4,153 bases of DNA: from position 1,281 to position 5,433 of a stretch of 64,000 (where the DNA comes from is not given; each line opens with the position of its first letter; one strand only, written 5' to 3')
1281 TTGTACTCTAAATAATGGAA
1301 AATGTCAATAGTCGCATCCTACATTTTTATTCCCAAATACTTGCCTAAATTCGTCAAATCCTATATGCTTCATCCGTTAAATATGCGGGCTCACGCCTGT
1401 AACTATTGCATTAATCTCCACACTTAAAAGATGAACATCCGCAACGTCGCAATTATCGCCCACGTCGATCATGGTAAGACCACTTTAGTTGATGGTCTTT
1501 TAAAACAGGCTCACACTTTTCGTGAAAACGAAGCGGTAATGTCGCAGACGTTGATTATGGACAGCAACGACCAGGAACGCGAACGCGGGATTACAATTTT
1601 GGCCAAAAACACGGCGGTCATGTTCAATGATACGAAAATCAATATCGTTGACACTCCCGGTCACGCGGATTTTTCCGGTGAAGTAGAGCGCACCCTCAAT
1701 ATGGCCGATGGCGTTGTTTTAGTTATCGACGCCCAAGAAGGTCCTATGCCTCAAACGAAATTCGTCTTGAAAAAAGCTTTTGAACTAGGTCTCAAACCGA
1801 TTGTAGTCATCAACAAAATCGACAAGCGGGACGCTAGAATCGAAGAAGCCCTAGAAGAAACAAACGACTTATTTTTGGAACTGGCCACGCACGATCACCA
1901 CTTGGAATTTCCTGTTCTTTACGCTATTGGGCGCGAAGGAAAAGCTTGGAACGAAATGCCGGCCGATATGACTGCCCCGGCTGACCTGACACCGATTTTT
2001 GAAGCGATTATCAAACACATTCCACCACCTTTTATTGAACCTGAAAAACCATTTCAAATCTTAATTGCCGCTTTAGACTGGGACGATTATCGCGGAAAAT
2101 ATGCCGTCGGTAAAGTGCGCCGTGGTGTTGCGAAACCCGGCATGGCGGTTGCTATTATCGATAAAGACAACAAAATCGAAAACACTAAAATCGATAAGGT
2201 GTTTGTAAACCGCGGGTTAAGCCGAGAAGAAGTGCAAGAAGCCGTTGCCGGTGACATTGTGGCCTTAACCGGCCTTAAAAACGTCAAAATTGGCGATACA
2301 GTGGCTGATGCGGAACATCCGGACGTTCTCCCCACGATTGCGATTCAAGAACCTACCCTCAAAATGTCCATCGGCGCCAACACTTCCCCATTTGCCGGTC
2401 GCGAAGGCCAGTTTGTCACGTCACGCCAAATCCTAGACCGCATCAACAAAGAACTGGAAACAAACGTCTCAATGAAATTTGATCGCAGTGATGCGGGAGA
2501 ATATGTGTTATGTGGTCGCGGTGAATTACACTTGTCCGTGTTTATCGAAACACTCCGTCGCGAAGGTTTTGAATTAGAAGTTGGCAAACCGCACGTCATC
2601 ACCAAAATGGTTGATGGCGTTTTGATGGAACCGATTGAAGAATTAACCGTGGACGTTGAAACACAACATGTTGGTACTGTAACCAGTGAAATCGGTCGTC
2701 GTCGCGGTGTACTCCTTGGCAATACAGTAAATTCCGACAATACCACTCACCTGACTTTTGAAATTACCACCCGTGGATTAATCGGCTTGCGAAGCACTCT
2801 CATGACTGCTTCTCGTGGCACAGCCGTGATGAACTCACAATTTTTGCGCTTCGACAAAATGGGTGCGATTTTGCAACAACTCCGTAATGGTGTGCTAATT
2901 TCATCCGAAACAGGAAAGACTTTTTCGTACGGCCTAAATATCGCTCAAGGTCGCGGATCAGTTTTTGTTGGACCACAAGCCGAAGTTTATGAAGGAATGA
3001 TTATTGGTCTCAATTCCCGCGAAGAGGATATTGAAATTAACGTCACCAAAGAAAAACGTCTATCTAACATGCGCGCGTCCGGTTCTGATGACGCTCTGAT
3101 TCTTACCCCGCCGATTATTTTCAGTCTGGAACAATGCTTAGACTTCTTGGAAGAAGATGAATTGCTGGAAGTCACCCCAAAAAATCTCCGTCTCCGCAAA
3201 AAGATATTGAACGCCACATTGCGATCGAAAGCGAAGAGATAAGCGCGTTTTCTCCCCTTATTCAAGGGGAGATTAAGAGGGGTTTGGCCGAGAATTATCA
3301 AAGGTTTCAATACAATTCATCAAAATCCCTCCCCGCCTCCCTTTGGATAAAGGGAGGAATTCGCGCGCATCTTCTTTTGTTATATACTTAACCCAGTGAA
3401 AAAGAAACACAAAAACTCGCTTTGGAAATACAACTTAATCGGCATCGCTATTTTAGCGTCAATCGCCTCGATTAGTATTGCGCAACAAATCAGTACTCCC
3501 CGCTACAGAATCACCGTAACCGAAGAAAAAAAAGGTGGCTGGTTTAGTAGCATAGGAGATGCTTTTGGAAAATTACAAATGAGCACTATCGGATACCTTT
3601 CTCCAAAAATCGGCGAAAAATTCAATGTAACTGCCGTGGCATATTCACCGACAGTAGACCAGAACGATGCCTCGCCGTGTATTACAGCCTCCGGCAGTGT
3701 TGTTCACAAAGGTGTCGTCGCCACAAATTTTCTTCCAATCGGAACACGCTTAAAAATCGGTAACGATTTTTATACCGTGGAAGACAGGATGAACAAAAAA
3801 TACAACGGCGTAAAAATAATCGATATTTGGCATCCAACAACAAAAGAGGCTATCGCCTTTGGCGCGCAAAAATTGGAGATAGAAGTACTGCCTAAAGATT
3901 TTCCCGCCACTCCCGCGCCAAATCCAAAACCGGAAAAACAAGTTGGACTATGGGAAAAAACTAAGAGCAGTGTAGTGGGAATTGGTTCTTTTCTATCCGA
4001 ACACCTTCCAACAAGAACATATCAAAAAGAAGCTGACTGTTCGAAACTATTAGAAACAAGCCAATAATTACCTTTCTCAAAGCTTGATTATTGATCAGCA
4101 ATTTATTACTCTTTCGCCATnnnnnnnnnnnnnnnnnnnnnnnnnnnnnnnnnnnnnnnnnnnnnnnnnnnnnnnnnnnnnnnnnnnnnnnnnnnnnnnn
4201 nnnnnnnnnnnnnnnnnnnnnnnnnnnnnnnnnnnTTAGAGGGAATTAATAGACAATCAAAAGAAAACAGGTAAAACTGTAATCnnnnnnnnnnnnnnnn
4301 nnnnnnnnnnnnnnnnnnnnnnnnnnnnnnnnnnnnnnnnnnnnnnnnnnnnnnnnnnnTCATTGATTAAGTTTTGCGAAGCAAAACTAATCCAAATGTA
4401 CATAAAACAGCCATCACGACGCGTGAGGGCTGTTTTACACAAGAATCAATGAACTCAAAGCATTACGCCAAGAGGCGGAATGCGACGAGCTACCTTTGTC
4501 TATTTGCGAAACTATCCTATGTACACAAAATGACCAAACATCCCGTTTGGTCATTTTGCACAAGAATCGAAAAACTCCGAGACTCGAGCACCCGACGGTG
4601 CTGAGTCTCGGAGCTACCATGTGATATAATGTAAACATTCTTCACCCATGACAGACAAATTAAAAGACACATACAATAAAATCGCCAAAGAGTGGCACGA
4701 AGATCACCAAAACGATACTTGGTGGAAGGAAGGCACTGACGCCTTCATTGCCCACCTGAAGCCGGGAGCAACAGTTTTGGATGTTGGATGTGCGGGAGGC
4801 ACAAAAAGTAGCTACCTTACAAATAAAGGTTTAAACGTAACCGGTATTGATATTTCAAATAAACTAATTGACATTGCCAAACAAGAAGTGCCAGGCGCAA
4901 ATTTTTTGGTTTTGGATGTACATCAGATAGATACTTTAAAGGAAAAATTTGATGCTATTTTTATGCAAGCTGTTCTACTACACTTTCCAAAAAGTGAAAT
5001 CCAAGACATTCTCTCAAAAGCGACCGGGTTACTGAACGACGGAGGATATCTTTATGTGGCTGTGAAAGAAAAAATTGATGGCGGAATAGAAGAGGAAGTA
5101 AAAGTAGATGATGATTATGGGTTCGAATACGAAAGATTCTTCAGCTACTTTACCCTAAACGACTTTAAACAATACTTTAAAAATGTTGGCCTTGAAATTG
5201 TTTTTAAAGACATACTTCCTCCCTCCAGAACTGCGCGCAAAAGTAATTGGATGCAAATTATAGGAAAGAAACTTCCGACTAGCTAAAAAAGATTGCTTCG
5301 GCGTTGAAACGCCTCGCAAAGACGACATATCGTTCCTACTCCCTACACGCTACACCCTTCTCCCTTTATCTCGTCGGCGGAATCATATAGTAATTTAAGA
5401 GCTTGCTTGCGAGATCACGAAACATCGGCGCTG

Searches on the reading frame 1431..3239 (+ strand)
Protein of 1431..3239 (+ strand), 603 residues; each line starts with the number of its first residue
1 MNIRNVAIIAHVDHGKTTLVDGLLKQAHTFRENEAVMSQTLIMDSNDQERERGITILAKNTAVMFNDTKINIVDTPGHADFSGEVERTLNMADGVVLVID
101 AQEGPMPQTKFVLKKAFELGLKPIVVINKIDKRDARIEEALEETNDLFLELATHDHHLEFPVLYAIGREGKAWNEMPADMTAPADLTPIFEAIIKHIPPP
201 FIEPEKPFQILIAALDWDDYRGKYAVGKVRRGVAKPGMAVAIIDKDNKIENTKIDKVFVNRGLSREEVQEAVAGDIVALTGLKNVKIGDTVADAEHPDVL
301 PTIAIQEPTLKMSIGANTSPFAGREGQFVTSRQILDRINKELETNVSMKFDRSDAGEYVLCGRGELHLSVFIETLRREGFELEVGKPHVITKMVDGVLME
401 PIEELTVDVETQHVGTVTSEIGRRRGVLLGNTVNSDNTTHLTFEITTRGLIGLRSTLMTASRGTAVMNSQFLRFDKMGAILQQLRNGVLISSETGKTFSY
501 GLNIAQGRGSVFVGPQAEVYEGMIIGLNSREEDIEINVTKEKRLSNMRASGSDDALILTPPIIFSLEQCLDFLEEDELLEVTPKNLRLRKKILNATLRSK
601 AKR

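Call 80: search_protein_families(library=pfam, proteins=[window:1431-3239:+], max_evalue=0.001)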
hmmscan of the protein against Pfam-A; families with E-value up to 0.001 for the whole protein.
window:1431-3239:+ (603 aa): 7 families
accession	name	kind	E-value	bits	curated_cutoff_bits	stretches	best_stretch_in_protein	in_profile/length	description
PF00009.33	GTP_EFTU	-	9.5e-58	195.3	26.5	1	2-199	2-188/188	Elongation factor Tu GTP binding domain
PF21018.2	BipA_C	-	8.5e-44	148.3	23.8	1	486-594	1-109/110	TypA/BipA C-terminal domain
PF00679.30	EFG_C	-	3.8e-18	65.7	27.9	1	397-479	1-83/89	Elongation factor G C-terminus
PF03144.31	GTP_EFTU_D2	-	2.9e-12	47.3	30.3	1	222-292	1-73/73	Elongation factor Tu domain 2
PF22042.2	EF-G_D2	-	1.4e-11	44.7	27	1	208-292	2-82/84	Elongation factor G domain 2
PF01926.29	MMR_HSR1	-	4e-06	27.3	21.9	1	6-129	2-113/113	50S ribosome-binding GTPase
PF14492.12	EFG_III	-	4e-05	24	27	1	336-385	23-74/75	Elongation Factor G, domain III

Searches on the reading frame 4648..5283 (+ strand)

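Call 80: search_protein_families(library=pfam, proteins=[window:4648-5283:+], max_evalue=0.001)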
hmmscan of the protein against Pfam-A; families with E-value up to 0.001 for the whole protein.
window:4648-5283:+ (212 aa): 12 families
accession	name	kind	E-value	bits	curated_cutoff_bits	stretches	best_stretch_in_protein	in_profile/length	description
PF13489.12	Methyltransf_23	-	1.1e-17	64.7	27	1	20-185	3-162/164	Methyltransferase domain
PF08241.18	Methyltransf_11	-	5.7e-17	62.6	21.2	1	44-137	1-95/95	Methyltransferase domain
PF13649.12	Methyltransf_25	-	6e-17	62.6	27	1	43-133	1-97/97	Methyltransferase domain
PF08242.18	Methyltransf_12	-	2.2e-14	54.4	30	1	44-135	1-98/98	Methyltransferase domain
PF13847.12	Methyltransf_31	-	4.9e-13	49.4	27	1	38-138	2-110/145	Methyltransferase domain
PF03848.20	TehB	-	2e-09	37.6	20.4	1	33-180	25-172/193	Tellurite resistance protein TehB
PF02353.26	CMAS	-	2.2e-08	34.2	27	1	35-138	58-165/273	Mycolic acid cyclopropane synthetase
PF01739.24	CheR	-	1.1e-07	31.9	27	1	86-147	122-182/195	CheR methyltransferase, SAM binding domain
PF05175.20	MTS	-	3.8e-05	23.8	23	1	28-143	18-144/170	Methyltransferase small domain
PF05401.17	NodS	-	0.00025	21.4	24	1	41-129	45-136/201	Nodulation protein S (NodS)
PF01728.25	FtsJ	-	0.00061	20.2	24.1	1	36-102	18-93/181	FtsJ-like methyltransferase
PF07021.18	MetW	-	0.00078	19.6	21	0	36-76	10-51/193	Methionine biosynthesis protein MetW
